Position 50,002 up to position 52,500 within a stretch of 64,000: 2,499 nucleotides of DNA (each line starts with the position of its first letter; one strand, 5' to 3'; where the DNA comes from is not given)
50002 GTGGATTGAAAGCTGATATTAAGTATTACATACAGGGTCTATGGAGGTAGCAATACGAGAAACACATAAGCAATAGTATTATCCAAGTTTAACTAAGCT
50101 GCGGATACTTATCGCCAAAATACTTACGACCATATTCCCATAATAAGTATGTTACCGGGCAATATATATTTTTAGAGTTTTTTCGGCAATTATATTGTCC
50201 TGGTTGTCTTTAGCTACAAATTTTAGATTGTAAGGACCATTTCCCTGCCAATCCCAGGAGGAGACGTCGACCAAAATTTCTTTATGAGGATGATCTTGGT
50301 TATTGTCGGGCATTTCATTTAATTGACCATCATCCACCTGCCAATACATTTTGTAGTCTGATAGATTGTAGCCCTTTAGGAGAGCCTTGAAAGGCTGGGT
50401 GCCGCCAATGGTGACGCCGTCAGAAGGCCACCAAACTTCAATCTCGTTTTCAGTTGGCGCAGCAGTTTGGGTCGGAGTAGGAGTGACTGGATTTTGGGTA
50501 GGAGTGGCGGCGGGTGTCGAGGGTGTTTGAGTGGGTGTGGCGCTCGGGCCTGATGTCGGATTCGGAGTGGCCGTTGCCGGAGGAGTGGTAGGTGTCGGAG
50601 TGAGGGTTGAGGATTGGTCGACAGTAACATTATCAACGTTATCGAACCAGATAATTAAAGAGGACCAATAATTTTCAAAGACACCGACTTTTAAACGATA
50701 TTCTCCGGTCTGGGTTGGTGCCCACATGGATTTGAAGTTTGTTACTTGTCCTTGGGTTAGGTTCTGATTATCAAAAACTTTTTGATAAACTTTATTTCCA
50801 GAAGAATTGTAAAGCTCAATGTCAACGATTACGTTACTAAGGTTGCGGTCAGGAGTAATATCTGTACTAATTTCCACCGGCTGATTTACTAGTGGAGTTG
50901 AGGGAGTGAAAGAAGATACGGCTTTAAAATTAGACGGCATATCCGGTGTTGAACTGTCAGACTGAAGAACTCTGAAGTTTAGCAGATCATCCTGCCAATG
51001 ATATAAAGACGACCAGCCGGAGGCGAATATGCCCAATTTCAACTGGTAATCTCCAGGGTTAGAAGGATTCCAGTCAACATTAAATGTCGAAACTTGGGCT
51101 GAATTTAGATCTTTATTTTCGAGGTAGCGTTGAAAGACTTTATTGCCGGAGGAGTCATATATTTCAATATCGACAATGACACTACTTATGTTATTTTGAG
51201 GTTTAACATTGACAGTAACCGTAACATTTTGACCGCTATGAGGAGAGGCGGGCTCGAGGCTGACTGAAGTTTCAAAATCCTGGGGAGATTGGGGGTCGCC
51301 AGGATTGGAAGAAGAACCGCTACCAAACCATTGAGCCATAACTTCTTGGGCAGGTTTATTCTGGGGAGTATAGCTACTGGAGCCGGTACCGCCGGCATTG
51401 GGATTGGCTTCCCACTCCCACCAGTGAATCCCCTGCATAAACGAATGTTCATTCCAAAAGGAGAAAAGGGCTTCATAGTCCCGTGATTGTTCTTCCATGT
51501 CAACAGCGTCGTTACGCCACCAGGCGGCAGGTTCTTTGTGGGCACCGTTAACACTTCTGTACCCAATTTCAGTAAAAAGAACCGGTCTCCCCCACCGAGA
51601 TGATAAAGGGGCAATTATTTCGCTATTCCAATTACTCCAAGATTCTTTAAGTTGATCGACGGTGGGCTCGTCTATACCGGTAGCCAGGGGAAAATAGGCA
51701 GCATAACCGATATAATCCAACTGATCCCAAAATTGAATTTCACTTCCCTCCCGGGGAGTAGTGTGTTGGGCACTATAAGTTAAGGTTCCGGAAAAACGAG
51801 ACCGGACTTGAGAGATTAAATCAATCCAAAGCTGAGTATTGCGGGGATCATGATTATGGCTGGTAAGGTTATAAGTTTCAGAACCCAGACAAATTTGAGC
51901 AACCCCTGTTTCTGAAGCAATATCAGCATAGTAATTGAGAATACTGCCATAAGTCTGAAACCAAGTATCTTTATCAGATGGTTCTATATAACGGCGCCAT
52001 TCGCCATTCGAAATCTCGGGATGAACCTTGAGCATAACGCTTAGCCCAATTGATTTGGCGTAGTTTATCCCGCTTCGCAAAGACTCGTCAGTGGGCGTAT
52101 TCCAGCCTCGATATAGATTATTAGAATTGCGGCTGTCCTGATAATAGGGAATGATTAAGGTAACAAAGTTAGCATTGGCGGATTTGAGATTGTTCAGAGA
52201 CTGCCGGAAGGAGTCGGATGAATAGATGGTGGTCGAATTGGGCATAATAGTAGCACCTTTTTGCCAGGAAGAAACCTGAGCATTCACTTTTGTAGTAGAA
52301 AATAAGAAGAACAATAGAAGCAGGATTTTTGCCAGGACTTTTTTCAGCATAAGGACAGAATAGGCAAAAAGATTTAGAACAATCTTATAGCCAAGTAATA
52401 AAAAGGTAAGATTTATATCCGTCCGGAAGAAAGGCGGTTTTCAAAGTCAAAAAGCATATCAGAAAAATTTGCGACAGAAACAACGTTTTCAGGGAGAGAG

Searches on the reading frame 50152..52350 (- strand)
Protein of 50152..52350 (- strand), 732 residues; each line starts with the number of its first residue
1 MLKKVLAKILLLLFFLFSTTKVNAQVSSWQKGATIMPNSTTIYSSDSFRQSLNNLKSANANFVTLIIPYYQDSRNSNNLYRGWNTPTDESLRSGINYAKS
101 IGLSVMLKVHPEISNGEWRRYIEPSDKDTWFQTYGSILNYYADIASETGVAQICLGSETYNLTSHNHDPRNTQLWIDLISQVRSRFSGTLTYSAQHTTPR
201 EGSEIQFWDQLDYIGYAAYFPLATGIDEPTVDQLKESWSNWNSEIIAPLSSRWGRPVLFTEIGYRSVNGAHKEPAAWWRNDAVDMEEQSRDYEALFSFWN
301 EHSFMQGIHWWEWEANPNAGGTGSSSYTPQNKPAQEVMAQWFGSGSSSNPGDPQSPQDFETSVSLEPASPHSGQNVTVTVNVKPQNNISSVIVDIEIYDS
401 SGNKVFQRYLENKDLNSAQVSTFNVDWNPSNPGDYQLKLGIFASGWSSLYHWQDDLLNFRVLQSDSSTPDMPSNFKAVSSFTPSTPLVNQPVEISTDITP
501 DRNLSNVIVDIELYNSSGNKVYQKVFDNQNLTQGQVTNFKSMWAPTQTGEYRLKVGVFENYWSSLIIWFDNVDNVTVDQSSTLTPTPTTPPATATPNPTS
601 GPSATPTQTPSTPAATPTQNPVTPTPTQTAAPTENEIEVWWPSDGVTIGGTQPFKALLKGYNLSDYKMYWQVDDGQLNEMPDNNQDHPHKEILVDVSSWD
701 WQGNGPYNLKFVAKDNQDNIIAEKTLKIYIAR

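Call 23: search_protein_families(library=pfam, proteins=[window:50152-52350:-], max_evalue=0.00001)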
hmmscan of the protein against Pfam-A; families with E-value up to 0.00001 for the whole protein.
window:50152-52350:- (732 aa): 4 families
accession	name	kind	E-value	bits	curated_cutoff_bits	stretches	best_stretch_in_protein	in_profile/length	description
PF22612.2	GH113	-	3.2e-51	174.8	27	1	42-316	11-271/289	Glycoside Hydrolase Family 113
PF14524.12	Wzt_C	-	7.2e-16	58.9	30.4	1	372-467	30-135/143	Wzt C-terminal domain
PF12690.13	BsuPI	-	4.6e-09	36.6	22.9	0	395-440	48-95/101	Intracellular proteinase inhibitor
PF07705.17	CARDB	-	8.7e-06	26.3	22.7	0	358-439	3-81/101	CARDB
